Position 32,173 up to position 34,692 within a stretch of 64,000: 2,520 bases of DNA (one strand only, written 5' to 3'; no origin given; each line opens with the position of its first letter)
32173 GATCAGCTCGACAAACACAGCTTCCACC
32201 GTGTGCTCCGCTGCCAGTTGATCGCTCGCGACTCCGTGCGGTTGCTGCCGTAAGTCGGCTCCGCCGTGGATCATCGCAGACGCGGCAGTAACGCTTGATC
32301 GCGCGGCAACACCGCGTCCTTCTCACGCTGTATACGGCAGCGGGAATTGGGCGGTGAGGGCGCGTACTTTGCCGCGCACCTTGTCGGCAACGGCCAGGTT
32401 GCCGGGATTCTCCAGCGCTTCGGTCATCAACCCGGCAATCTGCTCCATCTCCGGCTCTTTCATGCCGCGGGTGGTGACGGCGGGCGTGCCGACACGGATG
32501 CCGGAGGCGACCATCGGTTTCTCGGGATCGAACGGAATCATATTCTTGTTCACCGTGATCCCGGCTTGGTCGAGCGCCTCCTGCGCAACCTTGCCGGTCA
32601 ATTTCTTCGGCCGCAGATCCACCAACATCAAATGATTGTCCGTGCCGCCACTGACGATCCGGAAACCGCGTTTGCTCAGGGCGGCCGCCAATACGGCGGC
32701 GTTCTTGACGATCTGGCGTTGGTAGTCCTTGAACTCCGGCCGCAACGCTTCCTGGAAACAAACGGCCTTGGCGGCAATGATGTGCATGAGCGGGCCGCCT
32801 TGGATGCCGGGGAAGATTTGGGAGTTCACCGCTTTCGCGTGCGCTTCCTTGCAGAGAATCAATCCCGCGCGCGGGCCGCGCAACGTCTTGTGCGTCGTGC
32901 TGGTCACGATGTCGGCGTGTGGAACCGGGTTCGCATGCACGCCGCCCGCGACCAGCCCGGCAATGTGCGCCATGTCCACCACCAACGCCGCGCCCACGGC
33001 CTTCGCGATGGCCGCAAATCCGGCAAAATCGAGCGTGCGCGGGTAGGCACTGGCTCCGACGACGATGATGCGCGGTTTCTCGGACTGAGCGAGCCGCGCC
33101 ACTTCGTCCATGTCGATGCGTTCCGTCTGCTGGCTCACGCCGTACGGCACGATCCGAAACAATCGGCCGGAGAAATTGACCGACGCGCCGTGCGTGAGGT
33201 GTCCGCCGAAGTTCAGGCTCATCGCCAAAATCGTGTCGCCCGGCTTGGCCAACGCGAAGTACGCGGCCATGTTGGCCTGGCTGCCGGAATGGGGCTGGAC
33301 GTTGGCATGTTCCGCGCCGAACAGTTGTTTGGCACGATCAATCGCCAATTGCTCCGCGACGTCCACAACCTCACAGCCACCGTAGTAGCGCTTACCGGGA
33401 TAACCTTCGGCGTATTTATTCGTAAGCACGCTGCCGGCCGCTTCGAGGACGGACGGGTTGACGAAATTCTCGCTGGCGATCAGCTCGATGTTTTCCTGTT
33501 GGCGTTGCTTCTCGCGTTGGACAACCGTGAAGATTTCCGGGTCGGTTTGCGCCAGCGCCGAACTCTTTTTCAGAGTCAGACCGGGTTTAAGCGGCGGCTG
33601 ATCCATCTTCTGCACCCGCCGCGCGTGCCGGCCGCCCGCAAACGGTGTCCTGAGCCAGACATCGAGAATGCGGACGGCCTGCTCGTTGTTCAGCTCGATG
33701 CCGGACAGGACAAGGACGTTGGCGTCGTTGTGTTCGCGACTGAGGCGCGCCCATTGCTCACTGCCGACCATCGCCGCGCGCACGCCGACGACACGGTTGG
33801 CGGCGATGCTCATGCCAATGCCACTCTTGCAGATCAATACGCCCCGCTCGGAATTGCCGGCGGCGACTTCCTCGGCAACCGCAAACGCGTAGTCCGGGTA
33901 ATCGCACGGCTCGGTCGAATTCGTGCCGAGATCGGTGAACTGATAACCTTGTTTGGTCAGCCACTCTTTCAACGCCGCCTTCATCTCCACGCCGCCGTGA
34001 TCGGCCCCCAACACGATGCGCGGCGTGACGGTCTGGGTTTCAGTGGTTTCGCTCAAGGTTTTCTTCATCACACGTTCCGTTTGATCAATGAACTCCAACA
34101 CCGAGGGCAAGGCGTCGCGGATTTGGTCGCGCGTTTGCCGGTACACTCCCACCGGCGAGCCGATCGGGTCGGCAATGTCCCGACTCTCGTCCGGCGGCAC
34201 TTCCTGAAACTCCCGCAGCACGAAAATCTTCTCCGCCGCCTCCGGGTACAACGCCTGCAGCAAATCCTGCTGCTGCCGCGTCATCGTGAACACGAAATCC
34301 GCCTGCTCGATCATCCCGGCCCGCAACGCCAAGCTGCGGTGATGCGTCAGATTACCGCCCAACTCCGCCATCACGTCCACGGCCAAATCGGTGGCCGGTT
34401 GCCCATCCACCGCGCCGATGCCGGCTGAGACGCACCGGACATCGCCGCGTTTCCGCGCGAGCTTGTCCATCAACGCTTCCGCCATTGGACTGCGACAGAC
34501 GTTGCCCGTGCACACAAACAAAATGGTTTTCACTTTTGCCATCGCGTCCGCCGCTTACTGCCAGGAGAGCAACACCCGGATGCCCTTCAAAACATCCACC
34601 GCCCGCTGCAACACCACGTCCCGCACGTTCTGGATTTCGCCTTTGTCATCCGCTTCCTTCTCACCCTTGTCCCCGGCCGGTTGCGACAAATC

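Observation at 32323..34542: Single 739-aa ORF fusing LMW protein phosphatase, ribose-5-phosphate isomerase B and serine hydroxymethyltransferase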

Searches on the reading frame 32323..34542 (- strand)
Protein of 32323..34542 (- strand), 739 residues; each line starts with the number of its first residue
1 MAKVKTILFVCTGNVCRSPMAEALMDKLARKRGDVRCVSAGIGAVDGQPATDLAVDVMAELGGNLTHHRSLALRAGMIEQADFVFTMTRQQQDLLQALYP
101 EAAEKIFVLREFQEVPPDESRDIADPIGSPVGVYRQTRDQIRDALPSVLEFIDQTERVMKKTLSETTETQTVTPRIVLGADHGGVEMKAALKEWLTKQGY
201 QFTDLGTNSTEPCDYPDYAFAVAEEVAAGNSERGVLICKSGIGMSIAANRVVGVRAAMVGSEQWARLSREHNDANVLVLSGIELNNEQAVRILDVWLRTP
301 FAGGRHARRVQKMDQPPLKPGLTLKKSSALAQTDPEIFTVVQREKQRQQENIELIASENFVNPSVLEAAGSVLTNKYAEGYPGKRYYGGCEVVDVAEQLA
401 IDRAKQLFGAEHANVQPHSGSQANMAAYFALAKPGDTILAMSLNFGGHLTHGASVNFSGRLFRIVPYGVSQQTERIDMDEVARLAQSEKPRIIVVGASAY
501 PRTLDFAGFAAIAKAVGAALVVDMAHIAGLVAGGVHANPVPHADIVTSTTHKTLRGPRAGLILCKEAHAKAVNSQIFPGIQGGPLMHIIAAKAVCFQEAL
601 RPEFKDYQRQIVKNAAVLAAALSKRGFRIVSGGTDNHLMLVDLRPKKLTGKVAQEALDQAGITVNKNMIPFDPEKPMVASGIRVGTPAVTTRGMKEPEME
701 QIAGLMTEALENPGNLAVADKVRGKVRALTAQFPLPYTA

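Call 3: search_protein_families(library=pfam, proteins=[window:32323-34542:-])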
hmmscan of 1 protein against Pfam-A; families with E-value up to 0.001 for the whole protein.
window:32323-34542:- (739 aa): 6 families
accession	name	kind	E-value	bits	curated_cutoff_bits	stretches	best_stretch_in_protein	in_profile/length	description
PF00464.25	SHMT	-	4.1e-164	546.4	27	1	330-705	1-398/399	Serine hydroxymethyltransferase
PF02502.23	LacAB_rpiB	-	1.2e-51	174.8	24.7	1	176-313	1-138/138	Ribose/Galactose Isomerase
PF01451.26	LMWPc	-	1.9e-28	99.9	23.2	1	7-146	1-141/144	Low molecular weight phosphotyrosine protein phosphatase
PF00155.27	Aminotran_1_2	-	1.2e-13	51.4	19.7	1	406-690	53-350/361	Aminotransferase class I and II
PF01053.26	Cys_Met_Meta_PP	-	4.1e-05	22.7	27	1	406-566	63-215/381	Cys/Met metabolism PLP-dependent enzyme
PF01212.27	Beta_elim_lyase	-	9.6e-05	22.3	27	1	402-665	39-273/288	Beta-eliminating lyase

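Call 4: search_protein_families(library=ncbifam, proteins=[window:32323-34542:-])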
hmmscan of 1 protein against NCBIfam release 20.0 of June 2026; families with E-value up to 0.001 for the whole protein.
window:32323-34542:- (739 aa): 26 families (the best 25 are shown)
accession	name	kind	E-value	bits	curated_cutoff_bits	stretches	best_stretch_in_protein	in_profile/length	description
NF000586.1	PRK00011.1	subfamily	9.6e-196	650.3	335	1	334-735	1-403/404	serine hydroxymethyltransferase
NF010094.0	PRK13580.1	equivalog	1.6e-142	475.7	735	2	437-720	170-455/496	glycine hydroxymethyltransferase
NF004051.0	PRK05571.1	subfamily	5.7e-50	169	135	1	175-315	3-144/149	ribose-5-phosphate isomerase B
TIGR00689.1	rpiB_lacA_lacB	subfamily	5.8e-49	165.7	88.3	1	176-314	1-140/145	RpiB/LacA/LacB family sugar-phosphate isomerase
TIGR01120.1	rpiB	equivalog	2.6e-43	147.4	138.65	1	175-314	1-140/143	ribose 5-phosphate isomerase B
TIGR04506.1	F_threo_transal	equivalog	1.2e-39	136.6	650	1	338-711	7-382/609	fluorothreonine transaldolase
TIGR02133.1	RPI_actino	equivalog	8.5e-36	123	168.2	1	175-313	2-142/148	ribose-5-phosphate isomerase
NF006381.0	PRK08622.1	equivalog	1.2e-25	90.3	234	1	175-308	2-135/171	galactose-6-phosphate isomerase subunit LacB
NF006380.0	PRK08621.1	equivalog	2.1e-24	86.5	164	1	175-313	2-138/142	galactose-6-phosphate isomerase subunit LacA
TIGR01119.1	lacB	equivalog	1.1e-19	70.7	312.55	1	175-301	2-128/171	galactose-6-phosphate isomerase subunit LacB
NF051858.1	EryPhIsonDerIRhiz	equivalog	1.3e-19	70.8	240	1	175-314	2-144/150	D-erythrulose-4-phosphate isomerase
NF009257.0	PRK12613.1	equivalog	6.9e-18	65.1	243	1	176-313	3-137/141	galactose-6-phosphate isomerase subunit LacA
NF009258.0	PRK12615.1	equivalog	1.1e-16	61.2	325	1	175-301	2-128/171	galactose-6-phosphate isomerase subunit LacB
TIGR01118.1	lacA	equivalog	3.1e-16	59.8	181.1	1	176-313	3-138/141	galactose-6-phosphate isomerase subunit LacA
NF008486.0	PRK11391.1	equivalog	7.9e-16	58.8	247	1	3-114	5-113/148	phosphotyrosine-protein phosphatase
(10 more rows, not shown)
